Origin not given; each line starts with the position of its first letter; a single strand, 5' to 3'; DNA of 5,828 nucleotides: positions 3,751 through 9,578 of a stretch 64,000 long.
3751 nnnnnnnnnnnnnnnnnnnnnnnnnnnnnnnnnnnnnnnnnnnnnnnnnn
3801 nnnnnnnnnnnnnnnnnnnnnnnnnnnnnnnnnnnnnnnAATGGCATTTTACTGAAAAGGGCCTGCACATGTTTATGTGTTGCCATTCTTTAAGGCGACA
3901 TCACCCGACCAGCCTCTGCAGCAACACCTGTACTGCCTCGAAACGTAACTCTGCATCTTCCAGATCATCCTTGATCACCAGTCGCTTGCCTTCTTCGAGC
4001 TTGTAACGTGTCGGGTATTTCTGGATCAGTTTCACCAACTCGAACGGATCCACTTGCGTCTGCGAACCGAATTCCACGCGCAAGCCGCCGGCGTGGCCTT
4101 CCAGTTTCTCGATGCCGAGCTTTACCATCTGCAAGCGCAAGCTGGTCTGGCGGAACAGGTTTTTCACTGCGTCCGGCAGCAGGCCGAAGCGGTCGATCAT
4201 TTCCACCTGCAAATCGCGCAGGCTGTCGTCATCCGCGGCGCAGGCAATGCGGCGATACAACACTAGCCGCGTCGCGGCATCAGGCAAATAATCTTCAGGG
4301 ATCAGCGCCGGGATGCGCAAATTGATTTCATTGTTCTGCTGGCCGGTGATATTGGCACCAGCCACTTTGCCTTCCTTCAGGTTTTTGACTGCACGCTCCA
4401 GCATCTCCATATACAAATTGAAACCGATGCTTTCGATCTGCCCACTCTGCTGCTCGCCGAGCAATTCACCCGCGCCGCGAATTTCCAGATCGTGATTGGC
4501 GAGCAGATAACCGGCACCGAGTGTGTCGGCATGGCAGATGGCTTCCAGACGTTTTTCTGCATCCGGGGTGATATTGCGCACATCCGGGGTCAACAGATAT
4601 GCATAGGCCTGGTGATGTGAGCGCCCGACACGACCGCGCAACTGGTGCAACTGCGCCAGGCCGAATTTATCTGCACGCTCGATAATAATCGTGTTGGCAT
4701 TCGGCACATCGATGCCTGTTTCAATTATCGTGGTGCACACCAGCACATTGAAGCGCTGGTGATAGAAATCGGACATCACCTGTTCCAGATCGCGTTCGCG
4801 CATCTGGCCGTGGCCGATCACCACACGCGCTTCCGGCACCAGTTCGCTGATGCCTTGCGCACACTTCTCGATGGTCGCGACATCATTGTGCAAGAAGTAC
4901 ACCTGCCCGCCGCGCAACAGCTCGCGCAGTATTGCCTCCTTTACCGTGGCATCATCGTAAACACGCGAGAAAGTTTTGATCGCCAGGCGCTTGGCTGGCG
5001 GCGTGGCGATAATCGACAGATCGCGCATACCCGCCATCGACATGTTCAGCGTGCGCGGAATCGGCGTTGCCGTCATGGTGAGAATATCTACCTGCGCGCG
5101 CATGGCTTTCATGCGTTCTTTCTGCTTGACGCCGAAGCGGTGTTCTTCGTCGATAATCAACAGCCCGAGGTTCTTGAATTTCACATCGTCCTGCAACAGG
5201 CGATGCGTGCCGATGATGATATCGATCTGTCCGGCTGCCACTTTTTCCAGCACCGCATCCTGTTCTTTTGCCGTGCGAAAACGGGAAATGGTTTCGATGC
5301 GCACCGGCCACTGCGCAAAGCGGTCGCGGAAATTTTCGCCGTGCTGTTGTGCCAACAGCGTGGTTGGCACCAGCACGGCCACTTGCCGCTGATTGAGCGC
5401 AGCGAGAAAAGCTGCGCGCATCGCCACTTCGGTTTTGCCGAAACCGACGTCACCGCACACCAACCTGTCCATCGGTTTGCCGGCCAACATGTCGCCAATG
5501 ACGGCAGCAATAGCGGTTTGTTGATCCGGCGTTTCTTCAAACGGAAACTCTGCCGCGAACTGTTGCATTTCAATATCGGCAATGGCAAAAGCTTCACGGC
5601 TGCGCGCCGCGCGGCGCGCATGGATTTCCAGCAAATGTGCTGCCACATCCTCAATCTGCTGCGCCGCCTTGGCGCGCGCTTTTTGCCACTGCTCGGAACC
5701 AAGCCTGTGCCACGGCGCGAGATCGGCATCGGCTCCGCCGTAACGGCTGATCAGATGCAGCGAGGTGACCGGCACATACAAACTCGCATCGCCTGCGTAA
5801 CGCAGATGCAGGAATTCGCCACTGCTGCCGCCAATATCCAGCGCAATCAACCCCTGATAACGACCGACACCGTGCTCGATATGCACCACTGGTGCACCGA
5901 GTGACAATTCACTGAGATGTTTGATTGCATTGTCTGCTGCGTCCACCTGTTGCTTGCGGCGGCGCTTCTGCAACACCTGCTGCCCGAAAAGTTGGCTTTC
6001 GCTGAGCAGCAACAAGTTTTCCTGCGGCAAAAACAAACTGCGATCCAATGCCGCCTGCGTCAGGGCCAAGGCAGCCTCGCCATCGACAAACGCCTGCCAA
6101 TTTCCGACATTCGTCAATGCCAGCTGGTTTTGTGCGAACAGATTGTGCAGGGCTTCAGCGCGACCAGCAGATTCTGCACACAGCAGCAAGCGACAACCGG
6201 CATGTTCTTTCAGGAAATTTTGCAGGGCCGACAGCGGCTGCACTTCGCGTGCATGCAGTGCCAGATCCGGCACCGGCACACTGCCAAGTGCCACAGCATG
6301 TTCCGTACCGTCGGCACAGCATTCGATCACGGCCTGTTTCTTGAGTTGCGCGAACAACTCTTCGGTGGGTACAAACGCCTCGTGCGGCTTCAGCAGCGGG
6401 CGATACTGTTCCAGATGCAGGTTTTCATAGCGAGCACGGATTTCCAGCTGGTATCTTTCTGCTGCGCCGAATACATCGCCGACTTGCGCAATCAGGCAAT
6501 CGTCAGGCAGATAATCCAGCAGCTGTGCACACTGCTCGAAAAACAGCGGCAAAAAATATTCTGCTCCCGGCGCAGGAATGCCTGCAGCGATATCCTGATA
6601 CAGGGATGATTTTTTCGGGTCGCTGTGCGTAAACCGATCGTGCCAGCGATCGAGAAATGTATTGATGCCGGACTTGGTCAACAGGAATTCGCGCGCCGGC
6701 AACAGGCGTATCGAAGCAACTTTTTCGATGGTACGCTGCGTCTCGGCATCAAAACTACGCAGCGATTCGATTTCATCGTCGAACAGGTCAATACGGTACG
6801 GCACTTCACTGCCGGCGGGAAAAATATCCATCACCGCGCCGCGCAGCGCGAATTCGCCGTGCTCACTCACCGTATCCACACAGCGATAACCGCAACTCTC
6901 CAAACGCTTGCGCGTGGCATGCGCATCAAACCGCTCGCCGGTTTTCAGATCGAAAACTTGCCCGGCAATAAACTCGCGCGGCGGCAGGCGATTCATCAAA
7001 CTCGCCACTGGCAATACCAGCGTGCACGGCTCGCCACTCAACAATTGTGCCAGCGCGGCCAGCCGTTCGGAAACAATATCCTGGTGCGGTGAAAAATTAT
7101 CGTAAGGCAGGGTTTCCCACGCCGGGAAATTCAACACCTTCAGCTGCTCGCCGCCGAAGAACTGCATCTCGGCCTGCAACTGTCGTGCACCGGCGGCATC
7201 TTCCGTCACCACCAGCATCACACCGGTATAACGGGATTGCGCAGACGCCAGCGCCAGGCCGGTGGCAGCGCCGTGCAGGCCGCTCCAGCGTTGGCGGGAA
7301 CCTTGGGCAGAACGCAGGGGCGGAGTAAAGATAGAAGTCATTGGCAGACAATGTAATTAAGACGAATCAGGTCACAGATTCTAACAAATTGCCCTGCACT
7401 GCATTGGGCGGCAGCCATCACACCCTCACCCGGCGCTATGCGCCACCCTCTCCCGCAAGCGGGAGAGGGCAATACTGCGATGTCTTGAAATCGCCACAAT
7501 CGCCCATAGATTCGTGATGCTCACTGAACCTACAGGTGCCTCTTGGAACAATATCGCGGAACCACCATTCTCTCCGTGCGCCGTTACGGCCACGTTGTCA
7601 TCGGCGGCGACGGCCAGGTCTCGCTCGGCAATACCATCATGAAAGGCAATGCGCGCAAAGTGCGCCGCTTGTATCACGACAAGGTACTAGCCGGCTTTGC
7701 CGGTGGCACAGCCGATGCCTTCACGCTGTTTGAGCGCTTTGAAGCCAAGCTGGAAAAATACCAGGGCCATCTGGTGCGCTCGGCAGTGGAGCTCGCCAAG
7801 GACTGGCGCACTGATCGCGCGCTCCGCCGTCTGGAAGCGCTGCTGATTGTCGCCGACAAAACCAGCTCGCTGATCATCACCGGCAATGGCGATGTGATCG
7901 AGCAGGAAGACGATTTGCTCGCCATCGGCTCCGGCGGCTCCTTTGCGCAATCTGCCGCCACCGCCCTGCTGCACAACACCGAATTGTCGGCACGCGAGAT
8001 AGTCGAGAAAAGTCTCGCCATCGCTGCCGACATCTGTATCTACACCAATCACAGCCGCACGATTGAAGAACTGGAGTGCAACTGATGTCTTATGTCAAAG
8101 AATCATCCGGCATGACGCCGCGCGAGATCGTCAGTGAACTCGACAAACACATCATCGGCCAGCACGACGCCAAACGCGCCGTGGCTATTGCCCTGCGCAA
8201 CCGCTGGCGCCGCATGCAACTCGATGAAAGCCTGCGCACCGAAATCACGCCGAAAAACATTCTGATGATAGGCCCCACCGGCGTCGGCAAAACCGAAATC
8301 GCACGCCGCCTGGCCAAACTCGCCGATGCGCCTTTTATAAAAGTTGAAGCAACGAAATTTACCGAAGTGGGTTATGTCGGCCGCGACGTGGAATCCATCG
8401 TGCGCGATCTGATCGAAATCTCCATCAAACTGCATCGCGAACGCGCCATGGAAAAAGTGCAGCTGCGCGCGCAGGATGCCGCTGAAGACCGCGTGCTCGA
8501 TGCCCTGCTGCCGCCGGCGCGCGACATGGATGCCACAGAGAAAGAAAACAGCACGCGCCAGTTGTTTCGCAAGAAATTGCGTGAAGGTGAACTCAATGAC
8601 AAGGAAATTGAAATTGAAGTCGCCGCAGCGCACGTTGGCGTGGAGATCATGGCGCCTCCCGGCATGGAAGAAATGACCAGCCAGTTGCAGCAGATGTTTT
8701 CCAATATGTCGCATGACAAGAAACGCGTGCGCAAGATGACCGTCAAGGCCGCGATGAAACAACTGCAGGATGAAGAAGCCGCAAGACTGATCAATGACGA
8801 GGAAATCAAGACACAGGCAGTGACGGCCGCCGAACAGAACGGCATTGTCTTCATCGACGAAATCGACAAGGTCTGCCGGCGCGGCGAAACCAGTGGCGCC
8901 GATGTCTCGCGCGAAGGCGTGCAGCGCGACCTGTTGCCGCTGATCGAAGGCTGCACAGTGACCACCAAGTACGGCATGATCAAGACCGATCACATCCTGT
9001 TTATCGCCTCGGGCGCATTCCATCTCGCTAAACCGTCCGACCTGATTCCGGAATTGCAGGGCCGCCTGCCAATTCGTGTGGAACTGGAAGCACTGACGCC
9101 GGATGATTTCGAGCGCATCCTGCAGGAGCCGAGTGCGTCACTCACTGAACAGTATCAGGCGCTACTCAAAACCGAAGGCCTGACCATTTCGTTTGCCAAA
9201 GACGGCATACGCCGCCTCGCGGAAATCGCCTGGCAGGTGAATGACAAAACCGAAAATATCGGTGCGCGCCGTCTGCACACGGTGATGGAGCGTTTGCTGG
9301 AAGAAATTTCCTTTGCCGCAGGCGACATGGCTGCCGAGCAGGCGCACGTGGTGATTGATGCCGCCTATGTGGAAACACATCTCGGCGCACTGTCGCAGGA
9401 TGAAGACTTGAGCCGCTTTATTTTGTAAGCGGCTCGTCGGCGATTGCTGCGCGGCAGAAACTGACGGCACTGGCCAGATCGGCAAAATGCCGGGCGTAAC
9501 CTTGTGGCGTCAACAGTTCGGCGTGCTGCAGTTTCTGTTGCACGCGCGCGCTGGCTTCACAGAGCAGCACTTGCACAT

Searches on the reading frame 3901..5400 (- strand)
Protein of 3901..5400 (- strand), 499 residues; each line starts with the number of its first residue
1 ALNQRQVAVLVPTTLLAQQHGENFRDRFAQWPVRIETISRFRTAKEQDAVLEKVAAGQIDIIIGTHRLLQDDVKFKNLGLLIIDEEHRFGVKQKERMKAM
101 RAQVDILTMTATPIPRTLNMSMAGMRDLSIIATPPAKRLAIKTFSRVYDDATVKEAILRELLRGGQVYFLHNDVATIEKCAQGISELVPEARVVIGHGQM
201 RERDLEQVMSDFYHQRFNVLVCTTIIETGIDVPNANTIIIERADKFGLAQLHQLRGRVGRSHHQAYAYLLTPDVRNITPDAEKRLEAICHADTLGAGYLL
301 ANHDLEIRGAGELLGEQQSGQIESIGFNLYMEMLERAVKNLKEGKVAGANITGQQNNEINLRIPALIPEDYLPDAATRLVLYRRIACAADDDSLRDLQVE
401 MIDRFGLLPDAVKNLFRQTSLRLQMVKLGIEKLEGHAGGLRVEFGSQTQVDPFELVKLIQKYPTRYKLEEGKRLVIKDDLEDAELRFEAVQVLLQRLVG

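Call 59: find_related_loci(query=window:3901-5400:-, collection=genome_contigs, flank=10000)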
Query window:3901-5400:- (499 aa) in genome_contigs; peptide patterns used: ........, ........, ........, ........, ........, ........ (x = any residue, [..] = any of these).
600 stretches matched a pattern (row limit reached: there are more); 566 encode a relative of the query (tblastn E <= 1e-3); the best 80 are kept; 80 distinct loci.
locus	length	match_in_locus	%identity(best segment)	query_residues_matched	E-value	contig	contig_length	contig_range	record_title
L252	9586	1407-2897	89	1-497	0e+0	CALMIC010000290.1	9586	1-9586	MAG TPA_asm: uncultured Cellvibrionales bacterium isolate SRR8859111_bin.17_CONCOCT_v1.1_MAG genome assembly, contig: ER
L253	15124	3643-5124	69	3-497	0e+0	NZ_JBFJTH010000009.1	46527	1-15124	MAG: Litorivivens sp. isolate Mix_sand19.2022.05.D.11 k141_3264968_length_46527_cov_13.1303, whole genome shotgun sequen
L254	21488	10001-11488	69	2-497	0e+0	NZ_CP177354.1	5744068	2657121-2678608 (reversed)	Pokkaliibacter plantistimulans strain L1E11 chromosome, complete genome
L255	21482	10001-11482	69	3-497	0e+0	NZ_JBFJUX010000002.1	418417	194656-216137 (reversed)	MAG: Litorivivens sp. isolate Mix_sand19.2022.05.D.7 k141_811889_length_418417_cov_125.1794, whole genome shotgun sequen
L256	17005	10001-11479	69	5-497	0e+0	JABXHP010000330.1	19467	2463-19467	MAG: Oceanospirillaceae bacterium isolate HF-Dia17 c_000000012342, whole genome shotgun sequence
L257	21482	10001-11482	69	3-497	0e+0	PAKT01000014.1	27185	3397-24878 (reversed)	MAG: Spongiibacteraceae bacterium isolate SAT61 MHASMcontig_1753146, whole genome shotgun sequence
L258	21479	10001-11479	69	5-497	0e+0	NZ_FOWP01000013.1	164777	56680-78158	Ectopseudomonas composti strain CCUG 59231, whole genome shotgun sequence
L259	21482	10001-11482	69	5-498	0e+0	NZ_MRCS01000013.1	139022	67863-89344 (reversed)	Pseudomonas sp. ACN8 BSF44_contig000013, whole genome shotgun sequence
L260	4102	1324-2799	70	6-497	0e+0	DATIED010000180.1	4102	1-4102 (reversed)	MAG TPA_asm: Spongiibacteraceae bacterium isolate SMAG_U16360 k141_1120699, whole genome shotgun sequence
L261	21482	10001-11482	69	5-498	0e+0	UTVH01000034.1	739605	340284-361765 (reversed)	Pseudomonas sp. 286 isolate p23.C6 genome assembly, contig: 34, whole genome shotgun sequence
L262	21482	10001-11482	68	5-498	0e+0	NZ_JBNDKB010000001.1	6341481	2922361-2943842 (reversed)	Pseudomonas sp. BS3782 TE3695 Ga0532274_01, whole genome shotgun sequence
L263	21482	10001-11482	69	5-498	0e+0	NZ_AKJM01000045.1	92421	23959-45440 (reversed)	Pseudomonas sp. GM48 PMI28_contig_60.60, whole genome shotgun sequence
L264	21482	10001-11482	68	5-498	0e+0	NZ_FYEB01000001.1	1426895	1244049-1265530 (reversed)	Pseudomonas sp. Irchel s3b2 isolate Pseudomonas sp. Irchel s3b2, whole genome shotgun sequence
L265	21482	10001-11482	69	5-498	0e+0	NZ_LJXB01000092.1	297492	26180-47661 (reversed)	Pseudomonas fluorescens strain S613 AN403.Contig491, whole genome shotgun sequence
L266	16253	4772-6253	68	5-498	0e+0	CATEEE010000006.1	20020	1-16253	MAG: Marinobacterium sp. xm-d-530 isolate bin.331 MAG genome assembly, contig: k119_1258165, whole genome shotgun sequen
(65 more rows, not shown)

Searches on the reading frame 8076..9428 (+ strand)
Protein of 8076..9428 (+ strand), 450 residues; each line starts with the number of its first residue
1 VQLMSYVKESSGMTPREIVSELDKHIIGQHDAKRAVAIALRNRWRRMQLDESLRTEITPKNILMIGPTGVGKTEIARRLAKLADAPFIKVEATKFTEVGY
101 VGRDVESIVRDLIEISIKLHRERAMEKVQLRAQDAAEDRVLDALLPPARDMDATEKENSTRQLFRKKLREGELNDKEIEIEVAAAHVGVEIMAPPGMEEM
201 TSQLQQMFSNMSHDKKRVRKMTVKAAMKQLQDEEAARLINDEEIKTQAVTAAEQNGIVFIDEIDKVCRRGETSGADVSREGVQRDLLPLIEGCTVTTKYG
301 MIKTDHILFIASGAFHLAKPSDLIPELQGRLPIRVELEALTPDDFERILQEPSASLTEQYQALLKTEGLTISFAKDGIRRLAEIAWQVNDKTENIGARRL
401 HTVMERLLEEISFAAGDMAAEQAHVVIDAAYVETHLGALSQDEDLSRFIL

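Call 46: find_related_loci(query=window:8076-9428:+, collection=genome_contigs, flank=1000)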
Query window:8076-9428:+ (450 aa) in genome_contigs; peptide patterns used: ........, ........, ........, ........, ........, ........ (x = any residue, [..] = any of these).
600 stretches matched a pattern (row limit reached: there are more); 588 encode a relative of the query (tblastn E <= 1e-3); the best 80 are kept; 80 distinct loci.
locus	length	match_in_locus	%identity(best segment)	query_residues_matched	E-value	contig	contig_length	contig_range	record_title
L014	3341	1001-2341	90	4-450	0e+0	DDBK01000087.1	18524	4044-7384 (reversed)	MAG TPA_asm: Cellvibrionales bacterium UBA2034 UBA2034_contig_3643, whole genome shotgun sequence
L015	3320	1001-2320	91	11-450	0e+0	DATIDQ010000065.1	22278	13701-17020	MAG TPA_asm: Pseudomonadales bacterium isolate SMAG_U16347 k141_1529994, whole genome shotgun sequence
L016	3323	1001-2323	78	11-450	0e+0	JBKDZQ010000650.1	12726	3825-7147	MAG: Parahaliea sp. isolate VLC_120 k121_18929122, whole genome shotgun sequence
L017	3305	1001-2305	78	13-450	0e+0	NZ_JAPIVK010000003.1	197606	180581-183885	Microbulbifer halophilus strain KCTC 12848 Scaffold3, whole genome shotgun sequence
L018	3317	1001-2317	77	11-450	0e+0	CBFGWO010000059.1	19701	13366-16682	MAG TPA_asm: uncultured Cellvibrio sp. isolate SRR17295757_binner13_Refined_48 genome assembly, contig: ERZ23398518.2923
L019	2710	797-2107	78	11-450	0e+0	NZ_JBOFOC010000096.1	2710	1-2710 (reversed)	MAG: Microbulbifer sp. isolate WFFMC_MAG_272 k139_246878_flag=1_multi=14.0000_len=2710, whole genome shotgun sequence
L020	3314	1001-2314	77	11-450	0e+0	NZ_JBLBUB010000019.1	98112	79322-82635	Microbulbifer sp. 2304DJ12-6 2304DJ12-6_19, whole genome shotgun sequence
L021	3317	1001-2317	77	11-450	0e+0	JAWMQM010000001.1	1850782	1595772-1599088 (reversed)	Cellvibrionaceae bacterium SEMH9 NODE_1_length_1850782_cov_58.223232, whole genome shotgun sequence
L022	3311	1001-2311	77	12-450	0e+0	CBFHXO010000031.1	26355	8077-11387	MAG: Pseudomonadales bacterium isolate Co_bin_195_indper genome assembly, contig: Co_bin_195_indper_c31, whole genome sh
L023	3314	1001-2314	77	11-450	0e+0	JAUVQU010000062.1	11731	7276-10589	MAG: Cellvibrionaceae bacterium isolate CSMAG_696 CSMAG_696_k127_13866803_length_11731_cov_24.3186, whole genome shotgun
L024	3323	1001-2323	77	11-450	0e+0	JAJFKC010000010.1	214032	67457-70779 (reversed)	MAG: Porticoccaceae bacterium isolate OFTM61 OFTM61_9, whole genome shotgun sequence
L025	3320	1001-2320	75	11-450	0e+0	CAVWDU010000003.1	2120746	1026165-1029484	MAG: uncultured Gammaproteobacteria bacterium isolate MFD03804.bin.1.262 genome assembly, contig: contig_2235, whole gen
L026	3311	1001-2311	76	11-450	0e+0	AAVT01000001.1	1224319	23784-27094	Marine gamma proteobacterium HTCC2143 1100111000176, whole genome shotgun sequence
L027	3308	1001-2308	77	13-450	0e+0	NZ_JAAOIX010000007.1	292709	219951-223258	Pseudomaricurvus alcaniphilus strain MEBiC06469 NODE_7_length_292709_cov_47.019307, whole genome shotgun sequence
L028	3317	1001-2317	75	11-450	0e+0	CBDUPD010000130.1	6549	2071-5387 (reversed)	MAG TPA_asm: uncultured Spongiibacteraceae bacterium isolate SRR22808116_metabat2_46 genome assembly, contig: ERZ2504345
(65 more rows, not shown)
